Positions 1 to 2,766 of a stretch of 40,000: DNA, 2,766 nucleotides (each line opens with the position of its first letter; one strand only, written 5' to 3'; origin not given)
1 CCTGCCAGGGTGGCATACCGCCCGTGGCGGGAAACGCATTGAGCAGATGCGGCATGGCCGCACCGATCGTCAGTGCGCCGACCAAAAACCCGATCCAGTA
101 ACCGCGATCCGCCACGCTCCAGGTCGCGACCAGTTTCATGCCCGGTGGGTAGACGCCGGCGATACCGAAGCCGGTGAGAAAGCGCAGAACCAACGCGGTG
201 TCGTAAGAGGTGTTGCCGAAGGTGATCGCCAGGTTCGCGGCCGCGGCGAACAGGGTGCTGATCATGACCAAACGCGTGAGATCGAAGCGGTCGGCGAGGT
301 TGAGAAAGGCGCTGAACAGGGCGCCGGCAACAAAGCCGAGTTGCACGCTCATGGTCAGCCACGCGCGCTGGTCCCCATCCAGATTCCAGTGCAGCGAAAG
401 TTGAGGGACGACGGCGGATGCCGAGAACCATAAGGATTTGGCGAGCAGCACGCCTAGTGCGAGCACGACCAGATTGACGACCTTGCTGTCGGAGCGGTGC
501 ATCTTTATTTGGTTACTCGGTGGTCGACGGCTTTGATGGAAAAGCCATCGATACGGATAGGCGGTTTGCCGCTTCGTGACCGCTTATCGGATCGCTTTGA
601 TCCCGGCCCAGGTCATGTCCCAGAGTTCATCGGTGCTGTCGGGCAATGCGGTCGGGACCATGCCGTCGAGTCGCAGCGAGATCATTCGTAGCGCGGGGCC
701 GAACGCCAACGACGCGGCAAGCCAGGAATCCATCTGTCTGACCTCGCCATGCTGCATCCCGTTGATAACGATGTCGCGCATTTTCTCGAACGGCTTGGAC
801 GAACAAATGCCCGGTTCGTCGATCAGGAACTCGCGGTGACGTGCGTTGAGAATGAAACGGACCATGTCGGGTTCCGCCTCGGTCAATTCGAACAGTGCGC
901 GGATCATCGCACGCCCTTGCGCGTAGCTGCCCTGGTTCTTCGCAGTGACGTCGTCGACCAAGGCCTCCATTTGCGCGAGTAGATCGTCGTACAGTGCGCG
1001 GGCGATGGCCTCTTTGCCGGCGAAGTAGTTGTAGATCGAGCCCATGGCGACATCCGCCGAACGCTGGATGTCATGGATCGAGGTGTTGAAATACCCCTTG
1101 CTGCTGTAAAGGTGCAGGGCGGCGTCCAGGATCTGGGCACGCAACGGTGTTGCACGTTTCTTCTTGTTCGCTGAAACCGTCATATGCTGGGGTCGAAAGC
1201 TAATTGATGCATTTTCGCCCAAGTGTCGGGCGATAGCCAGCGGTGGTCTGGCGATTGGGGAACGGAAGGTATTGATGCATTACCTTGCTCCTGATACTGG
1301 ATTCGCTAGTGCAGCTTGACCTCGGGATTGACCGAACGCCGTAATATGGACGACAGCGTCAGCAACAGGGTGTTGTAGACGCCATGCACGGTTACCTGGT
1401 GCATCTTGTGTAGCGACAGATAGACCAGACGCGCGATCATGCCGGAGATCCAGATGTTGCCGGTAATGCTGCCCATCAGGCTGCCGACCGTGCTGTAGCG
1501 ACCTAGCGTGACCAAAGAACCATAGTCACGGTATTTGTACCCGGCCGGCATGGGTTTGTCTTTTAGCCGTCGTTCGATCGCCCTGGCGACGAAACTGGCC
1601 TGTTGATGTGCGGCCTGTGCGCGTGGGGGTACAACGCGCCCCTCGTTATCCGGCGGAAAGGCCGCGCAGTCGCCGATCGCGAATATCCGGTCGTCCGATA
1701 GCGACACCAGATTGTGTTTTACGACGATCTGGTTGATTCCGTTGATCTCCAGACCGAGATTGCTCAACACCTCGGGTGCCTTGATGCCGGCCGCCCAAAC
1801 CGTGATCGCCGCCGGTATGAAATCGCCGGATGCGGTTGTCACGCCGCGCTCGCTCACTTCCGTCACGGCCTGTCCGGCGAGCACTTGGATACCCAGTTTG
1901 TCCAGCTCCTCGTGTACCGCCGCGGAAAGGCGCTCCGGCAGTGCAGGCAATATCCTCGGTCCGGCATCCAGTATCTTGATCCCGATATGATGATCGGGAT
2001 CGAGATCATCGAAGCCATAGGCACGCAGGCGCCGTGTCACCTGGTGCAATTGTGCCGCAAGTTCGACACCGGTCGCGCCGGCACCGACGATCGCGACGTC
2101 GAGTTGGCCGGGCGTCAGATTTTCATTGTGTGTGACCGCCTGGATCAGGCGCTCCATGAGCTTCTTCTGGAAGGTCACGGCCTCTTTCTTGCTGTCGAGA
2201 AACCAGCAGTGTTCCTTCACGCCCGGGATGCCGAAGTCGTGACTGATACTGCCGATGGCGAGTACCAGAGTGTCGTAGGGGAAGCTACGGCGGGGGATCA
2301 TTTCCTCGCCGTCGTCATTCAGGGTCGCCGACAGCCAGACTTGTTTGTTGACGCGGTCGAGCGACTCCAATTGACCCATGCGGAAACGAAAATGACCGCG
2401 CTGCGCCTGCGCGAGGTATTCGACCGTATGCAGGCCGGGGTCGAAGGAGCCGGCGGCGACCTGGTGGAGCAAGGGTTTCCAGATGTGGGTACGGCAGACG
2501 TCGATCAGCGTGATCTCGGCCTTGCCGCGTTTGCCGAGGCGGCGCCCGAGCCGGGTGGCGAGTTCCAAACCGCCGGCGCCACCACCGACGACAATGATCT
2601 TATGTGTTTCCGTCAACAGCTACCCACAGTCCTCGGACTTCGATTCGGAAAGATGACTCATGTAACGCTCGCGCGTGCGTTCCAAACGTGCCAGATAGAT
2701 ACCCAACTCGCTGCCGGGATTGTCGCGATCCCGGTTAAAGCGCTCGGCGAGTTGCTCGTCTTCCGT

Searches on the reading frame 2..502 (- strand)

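Call 40: search_protein_families(library=pfam, proteins=[window:2-502:-], max_evalue=0.001)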
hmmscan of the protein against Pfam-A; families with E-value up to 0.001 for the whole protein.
window:2-502:- (167 aa): 2 families
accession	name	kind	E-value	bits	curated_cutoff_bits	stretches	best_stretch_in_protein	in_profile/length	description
PF07690.21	MFS_1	-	2e-14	53.7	33.4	1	14-149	1-135/347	Major Facilitator Superfamily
PF00083.30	Sugar_tr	-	0.0002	20.8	22.3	1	46-118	48-120/452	Sugar (and other) transporter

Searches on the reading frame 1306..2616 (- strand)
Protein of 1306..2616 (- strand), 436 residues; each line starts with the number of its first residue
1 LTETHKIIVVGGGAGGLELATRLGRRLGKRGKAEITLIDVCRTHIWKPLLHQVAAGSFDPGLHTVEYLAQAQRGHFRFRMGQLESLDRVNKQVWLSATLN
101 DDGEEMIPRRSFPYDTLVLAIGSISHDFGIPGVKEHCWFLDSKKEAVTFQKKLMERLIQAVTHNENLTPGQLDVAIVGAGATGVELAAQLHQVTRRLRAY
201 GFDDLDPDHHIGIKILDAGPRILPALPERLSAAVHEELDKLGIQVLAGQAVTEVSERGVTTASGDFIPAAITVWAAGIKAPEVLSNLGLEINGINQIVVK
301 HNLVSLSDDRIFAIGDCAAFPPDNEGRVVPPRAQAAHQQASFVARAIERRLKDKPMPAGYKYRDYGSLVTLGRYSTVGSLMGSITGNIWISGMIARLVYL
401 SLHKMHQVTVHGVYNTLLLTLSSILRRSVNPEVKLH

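Call 35: search_protein_families(library=pfam, proteins=[window:1306-2616:-], max_evalue=0.001)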
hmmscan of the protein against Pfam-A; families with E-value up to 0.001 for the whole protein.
window:1306-2616:- (436 aa): 6 families
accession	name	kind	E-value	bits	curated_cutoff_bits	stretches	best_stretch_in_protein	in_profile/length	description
PF07992.20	Pyr_redox_2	-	1.6e-46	159.5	26.1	1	6-340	2-291/291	Pyridine nucleotide-disulphide oxidoreductase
PF00070.33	Pyr_redox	-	7.3e-11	42.9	22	1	174-259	2-71/82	Pyridine nucleotide-disulphide oxidoreductase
PF01266.30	DAO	-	6e-09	36.3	27.9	0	227-306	148-231/353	FAD dependent oxidoreductase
PF13454.12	NAD_binding_9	-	1.6e-05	25.4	21.8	0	9-40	2-32/155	FAD-NAD(P)-binding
PF13450.12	NAD_binding_8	-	0.00036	21.2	21.9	0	9-39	1-26/68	NAD(P)-binding Rossmann-like domain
PF05834.18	Lycopene_cycl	-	0.00053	19.6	23.4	0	173-194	1-22/380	Lycopene cyclase protein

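Call 85: search_protein_families(library=ncbifam, proteins=[window:1306-2616:-], max_evalue=0.001)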
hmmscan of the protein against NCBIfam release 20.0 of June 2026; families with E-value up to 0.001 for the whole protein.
window:1306-2616:- (436 aa): 21 families
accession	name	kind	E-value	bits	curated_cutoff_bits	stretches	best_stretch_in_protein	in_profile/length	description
TIGR03169.1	Nterm_to_SelD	hypoth_equivalog_domain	2e-37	129.4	310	1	35-382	28-342/365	pyridine nucleotide-disulfide oxidoreductase family protein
TIGR03385.1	CoA_CoA_reduc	equivalog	3.9e-14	52.3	578.8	1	6-348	1-314/439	CoA-disulfide reductase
NF003437.0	PRK04965.1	equivalog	1.7e-13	50.3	392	1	108-347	94-299/378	NADH:flavorubredoxin reductase NorW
TIGR04369.1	fusion_not_SelD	hypoth_equivalog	9.7e-12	43.8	700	2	11-193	3-164/701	oxidoreductase/SelD-related fusion protein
NF046103.1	NOXase_Strep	equivalog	1.6e-11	43.8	600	1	100-319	92-282/442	H2O-forming NADH oxidase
TIGR01350.1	lipoamide_DH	equivalog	4e-11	42.3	408.8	1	166-319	165-310/461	dihydrolipoyl dehydrogenase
TIGR02374.1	nitri_red_nirB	equivalog_domain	1.9e-10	39.8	578.35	1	110-335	93-295/794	nitrite reductase large subunit NirB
NF042949.2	3PPDioc_HcaD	equivalog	2.6e-10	39.6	450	1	113-352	98-310/386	3-phenylpropionate/cinnamic acid dioxygenase ferredoxin--NAD(+) reductase subunit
NF049943.1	SQR_III_seleno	exception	1.7e-09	37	525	1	6-136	2-119/406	type III sulfide quinone reductase, selenoprotein subtype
NF007123.0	PRK09564.1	equivalog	4.1e-07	29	458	1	6-320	2-286/444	CoA-disulfide reductase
NF007286.0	PRK09754.1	equivalog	2e-06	26.9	447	1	112-347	99-306/400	phenylpropionate dioxygenase ferredoxin reductase subunit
NF003585.0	PRK05249.1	equivalog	6.9e-06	24.9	465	1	211-322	200-317/464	Si-specific NAD(P)(+) transhydrogenase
NF004945.0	PRK06292.2-3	equivalog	2.1e-05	23.7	494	0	174-317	174-304/457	dihydrolipoyl dehydrogenase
TIGR02053.1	MerA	equivalog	2.6e-05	23.4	454.45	1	117-318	133-308/465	mercury(II) reductase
NF011565.0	PRK14989.1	subfamily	5.9e-05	21.3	883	1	111-331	99-296/847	nitrite reductase large subunit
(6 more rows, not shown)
